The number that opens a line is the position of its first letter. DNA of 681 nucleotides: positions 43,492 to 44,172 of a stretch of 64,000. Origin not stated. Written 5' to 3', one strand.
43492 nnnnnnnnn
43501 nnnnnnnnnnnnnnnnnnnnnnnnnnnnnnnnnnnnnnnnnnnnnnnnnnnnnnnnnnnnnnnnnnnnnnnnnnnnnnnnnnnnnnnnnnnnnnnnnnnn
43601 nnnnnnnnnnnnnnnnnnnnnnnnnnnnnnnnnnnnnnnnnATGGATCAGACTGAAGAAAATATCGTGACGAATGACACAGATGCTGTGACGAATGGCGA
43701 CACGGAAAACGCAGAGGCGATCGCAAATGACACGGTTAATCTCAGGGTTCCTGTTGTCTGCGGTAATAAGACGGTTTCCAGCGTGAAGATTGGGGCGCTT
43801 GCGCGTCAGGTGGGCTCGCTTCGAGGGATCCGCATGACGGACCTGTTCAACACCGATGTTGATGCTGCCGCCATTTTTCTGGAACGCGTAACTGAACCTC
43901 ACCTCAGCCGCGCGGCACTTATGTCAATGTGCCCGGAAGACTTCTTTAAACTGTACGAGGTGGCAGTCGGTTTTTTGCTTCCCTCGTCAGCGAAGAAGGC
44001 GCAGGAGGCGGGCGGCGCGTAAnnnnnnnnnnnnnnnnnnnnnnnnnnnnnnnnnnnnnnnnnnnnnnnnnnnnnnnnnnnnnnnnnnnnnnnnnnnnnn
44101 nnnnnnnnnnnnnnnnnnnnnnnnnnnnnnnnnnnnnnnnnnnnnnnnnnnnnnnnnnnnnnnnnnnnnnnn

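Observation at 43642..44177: Conserved E/E' programmed -1 frameshift is intact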

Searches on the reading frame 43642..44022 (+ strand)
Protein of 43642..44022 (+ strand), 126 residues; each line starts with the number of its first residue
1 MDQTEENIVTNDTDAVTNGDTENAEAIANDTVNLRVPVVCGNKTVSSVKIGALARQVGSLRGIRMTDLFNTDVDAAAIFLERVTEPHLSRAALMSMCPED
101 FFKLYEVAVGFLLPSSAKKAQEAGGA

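Call 7: search_protein_families(library=phrogs, proteins=[window:43642-44022:+])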
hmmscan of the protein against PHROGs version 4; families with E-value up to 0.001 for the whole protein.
window:43642-44022:+ (126 aa): 1 family
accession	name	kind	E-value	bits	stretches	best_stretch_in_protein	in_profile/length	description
phrog_103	-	tail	1.5e-23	83.7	1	14-122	8-114/119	tail protein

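Call 16: find_homologous_proteins(query=window:43642-44019:+)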
Query window:43642-44019:+ (126 aa): 9 proteins with E <= 0.001 among 25 candidates.
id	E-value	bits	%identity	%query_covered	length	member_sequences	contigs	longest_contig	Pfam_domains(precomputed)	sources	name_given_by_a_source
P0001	1.3e-73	262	99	100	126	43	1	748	-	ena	-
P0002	2.6e-61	223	85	100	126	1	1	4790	-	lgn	-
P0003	5.6e-60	218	84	100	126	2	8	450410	-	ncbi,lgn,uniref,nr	ncbi:phage tail assembly protein [Escherichia coli]|uniref:phage tail assembly protein n=1 Tax=Esche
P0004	5.8e-59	215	90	100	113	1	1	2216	-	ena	-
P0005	6.3e-57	209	81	98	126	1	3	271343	-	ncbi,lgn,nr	ncbi:phage tail assembly protein [Escherichia coli]|nr:phage tail assembly protein [Escherichia coli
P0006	8.0e-51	189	77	97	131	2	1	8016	-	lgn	-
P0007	1.2e-50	188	95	78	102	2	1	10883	-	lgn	-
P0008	2.7e-50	187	73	100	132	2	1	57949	-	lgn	-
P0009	1.3e-41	159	99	63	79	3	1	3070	-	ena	-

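Call 18: find_encoding_contigs(protein=P0003, flank=1500, max_places=3)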
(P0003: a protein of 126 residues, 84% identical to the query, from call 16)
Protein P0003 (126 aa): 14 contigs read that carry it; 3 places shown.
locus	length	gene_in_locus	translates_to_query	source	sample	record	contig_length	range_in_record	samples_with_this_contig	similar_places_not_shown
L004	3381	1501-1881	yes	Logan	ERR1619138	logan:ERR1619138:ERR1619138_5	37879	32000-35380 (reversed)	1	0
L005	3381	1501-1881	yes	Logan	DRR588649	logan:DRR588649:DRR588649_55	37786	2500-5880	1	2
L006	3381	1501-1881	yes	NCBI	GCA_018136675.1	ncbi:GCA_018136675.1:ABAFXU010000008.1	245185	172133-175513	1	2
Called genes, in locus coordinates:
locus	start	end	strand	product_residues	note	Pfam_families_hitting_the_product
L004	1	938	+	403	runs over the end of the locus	PF22671:Gp18_domIII_N, PF04984:Phage_sheath_1, PF17482:Phage_sheath_1C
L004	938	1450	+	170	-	PF04985:Phage_tube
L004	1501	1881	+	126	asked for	-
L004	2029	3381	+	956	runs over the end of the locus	PF10145:PhageMin_Tail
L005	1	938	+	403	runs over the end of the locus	PF22671:Gp18_domIII_N, PF04984:Phage_sheath_1, PF17482:Phage_sheath_1C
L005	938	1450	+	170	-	PF04985:Phage_tube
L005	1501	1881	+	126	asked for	-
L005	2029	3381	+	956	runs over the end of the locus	PF10145:PhageMin_Tail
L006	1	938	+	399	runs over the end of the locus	PF22671:Gp18_domIII_N, PF04984:Phage_sheath_1, PF17482:Phage_sheath_1C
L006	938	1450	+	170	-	PF04985:Phage_tube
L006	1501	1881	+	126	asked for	-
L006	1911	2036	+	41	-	PF06528:Phage_P2_GpE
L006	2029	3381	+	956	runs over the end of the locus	PF10145:PhageMin_Tail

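Call 19: find_encoding_contigs(protein=P0005, flank=1500, max_places=2)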
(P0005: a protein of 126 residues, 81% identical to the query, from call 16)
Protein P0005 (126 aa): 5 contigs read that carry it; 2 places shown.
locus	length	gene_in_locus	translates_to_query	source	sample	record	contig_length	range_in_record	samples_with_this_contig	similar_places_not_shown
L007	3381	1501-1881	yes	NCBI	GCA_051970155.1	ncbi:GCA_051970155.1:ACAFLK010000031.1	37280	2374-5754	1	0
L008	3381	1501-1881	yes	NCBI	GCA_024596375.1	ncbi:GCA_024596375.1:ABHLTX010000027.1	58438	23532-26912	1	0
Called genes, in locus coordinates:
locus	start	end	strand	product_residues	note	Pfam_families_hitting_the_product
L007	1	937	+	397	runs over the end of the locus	PF22671:Gp18_domIII_N, PF04984:Phage_sheath_1, PF17482:Phage_sheath_1C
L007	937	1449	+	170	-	PF04985:Phage_tube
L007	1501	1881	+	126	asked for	-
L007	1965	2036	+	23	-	-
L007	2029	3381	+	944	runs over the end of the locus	PF10145:PhageMin_Tail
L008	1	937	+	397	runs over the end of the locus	PF22671:Gp18_domIII_N, PF04984:Phage_sheath_1, PF17482:Phage_sheath_1C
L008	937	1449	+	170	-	PF04985:Phage_tube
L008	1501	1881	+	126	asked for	-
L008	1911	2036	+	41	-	PF06528:Phage_P2_GpE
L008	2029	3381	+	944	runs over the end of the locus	PF10145:PhageMin_Tail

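Call 20: find_encoding_contigs(protein=P0008, flank=1500, max_places=2)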
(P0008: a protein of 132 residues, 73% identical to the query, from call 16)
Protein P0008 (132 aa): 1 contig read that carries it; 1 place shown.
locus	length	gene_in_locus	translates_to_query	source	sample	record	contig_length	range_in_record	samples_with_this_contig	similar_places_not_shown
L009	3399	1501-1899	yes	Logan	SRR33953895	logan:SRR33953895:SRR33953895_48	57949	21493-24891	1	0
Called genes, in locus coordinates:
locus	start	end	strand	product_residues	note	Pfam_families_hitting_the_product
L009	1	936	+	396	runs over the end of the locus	PF22671:Gp18_domIII_N, PF04984:Phage_sheath_1, PF17482:Phage_sheath_1C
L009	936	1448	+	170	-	PF04985:Phage_tube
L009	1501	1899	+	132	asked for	-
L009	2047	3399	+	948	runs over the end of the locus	PF10145:PhageMin_Tail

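Call 21: find_encoding_contigs(protein=P0006, flank=1500, max_places=2)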
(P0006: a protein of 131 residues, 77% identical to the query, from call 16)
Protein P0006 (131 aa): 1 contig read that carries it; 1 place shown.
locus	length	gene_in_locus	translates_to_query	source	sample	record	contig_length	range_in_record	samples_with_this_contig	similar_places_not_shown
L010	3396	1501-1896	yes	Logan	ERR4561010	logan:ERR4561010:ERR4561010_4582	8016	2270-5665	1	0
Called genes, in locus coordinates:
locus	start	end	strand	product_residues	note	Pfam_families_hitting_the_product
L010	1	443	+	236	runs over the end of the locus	PF22671:Gp18_domIII_N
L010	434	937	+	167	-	PF17482:Phage_sheath_1C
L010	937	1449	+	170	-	PF04985:Phage_tube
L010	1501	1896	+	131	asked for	-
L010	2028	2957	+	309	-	-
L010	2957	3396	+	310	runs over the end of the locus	PF10145:PhageMin_Tail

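Call 22: find_encoding_contigs(protein=P0002, flank=1500, max_places=2)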
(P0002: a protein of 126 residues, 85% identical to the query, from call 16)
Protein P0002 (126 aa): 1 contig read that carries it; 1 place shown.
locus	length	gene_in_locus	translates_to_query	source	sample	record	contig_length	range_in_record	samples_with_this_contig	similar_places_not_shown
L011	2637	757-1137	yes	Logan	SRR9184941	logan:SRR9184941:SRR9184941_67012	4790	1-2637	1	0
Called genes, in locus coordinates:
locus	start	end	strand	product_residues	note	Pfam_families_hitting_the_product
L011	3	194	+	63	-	?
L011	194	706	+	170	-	PF04985:Phage_tube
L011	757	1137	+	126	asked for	-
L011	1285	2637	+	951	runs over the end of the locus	PF10145:PhageMin_Tail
